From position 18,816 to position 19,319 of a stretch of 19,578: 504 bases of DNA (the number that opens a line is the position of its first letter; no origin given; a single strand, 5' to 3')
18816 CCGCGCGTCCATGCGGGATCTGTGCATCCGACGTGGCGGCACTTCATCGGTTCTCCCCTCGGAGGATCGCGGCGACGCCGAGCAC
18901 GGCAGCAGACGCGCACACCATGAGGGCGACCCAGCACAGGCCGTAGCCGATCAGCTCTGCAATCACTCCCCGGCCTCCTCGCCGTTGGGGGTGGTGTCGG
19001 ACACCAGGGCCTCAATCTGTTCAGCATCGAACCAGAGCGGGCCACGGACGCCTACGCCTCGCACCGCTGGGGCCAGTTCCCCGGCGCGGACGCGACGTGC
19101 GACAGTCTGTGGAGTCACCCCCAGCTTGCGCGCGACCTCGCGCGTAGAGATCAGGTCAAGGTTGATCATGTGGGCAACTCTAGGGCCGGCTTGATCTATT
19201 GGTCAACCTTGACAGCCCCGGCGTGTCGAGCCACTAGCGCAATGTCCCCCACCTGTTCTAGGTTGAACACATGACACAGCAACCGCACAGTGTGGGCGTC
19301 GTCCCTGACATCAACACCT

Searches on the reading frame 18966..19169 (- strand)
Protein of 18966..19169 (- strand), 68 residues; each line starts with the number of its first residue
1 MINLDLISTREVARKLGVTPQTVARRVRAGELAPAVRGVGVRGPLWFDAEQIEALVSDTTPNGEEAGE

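Call 9: search_protein_families(library=pfam, max_evalue=0.01, proteins=[window:18966-19169:-])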
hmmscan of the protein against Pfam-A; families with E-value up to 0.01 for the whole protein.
window:18966-19169:- (68 aa): 11 families
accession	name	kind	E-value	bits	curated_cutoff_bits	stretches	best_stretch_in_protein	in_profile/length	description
PF12728.13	HTH_17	-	1.9e-06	28.5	27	1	7-54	2-45/51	Helix-turn-helix domain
PF13338.12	AbiEi_4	-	3.4e-06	27.5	25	1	5-39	12-45/49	Transcriptional regulator, AbiEi antitoxin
PF13404.12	HTH_AsnC-type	-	1.2e-05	25.5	27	1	7-28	18-39/42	AsnC-type helix-turn-helix domain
PF13412.12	HTH_24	-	9.5e-05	22.3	21.9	1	7-28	18-39/48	Winged helix-turn-helix DNA-binding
PF18024.7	HTH_50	-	9.8e-05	22.4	27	1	8-28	25-45/50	Helix-turn-helix domain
PF13384.12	HTH_23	-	0.00097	19.3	24.6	1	7-28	18-39/50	Homeodomain-like domain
PF08281.18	Sigma70_r4_2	-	0.003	17.6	25.7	1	8-29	28-49/54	Sigma-70, region 4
PF13936.12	HTH_38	-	0.0037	17.4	27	1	8-28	22-42/44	Helix-turn-helix domain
PF00376.29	MerR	-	0.0039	17.4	28.2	1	8-38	1-31/38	MerR family regulatory protein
PF13542.12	HTH_Tnp_ISL3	-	0.0085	16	27.4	0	8-28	28-48/51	Helix-turn-helix domain of transposase family ISL3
PF01381.28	HTH_3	-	0.0095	16.4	23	0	10-28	13-31/55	Helix-turn-helix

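Call 10: search_protein_families(library=phrogs, max_evalue=0.001, proteins=[window:18966-19169:-])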
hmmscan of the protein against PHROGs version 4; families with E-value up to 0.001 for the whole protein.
window:18966-19169:- (68 aa): 3 families
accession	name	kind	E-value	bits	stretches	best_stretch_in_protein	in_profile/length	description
phrog_66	-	integration and excision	9.1e-07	29.9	1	5-58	92-142/412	excisionase and transcriptional regulator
phrog_597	-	DNA, RNA and nucleotide metabolism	1.4e-05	26.2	1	6-50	112-156/200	DNA binding protein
phrog_2474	-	transcription regulation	5.9e-05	24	1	6-48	48-88/118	MerR-like transcriptional regulator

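Call 71: find_encoding_contigs(protein=window:18966-19169:-, flank=10000, max_places=10)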
Protein window:18966-19169:- (68 aa): 25 contigs read that carry it; 3 places shown.
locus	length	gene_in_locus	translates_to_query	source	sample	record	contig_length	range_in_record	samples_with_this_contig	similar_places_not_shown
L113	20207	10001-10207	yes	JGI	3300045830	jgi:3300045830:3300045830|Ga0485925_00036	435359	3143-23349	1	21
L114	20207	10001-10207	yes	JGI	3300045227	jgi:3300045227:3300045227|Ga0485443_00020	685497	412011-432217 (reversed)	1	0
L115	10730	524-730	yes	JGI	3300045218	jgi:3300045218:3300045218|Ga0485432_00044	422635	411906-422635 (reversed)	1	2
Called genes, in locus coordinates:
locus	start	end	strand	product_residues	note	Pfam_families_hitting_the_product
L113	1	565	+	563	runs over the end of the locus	PF00664:ABC_membrane, PF00005:ABC_tran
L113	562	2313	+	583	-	PF00664:ABC_membrane, PF00005:ABC_tran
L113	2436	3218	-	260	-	PF00440:TetR_N (faint)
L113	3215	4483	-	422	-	PF07690:MFS_1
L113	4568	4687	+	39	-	-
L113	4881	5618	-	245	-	PF13468:Glyoxalase_3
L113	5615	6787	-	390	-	PF07690:MFS_1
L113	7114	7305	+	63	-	-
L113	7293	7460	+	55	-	-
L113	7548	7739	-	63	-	PF13683:rve_3 (weak)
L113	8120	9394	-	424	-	-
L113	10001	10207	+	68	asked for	PF13338:AbiEi_4 (weak), PF12728:HTH_17 (weak), PF13404:HTH_AsnC-type (weak)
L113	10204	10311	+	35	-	-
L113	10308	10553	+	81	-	-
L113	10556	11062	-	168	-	-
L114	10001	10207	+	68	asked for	PF13338:AbiEi_4 (weak), PF12728:HTH_17 (weak), PF13404:HTH_AsnC-type (weak)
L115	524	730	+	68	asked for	PF13338:AbiEi_4 (weak), PF12728:HTH_17 (weak), PF13404:HTH_AsnC-type (weak)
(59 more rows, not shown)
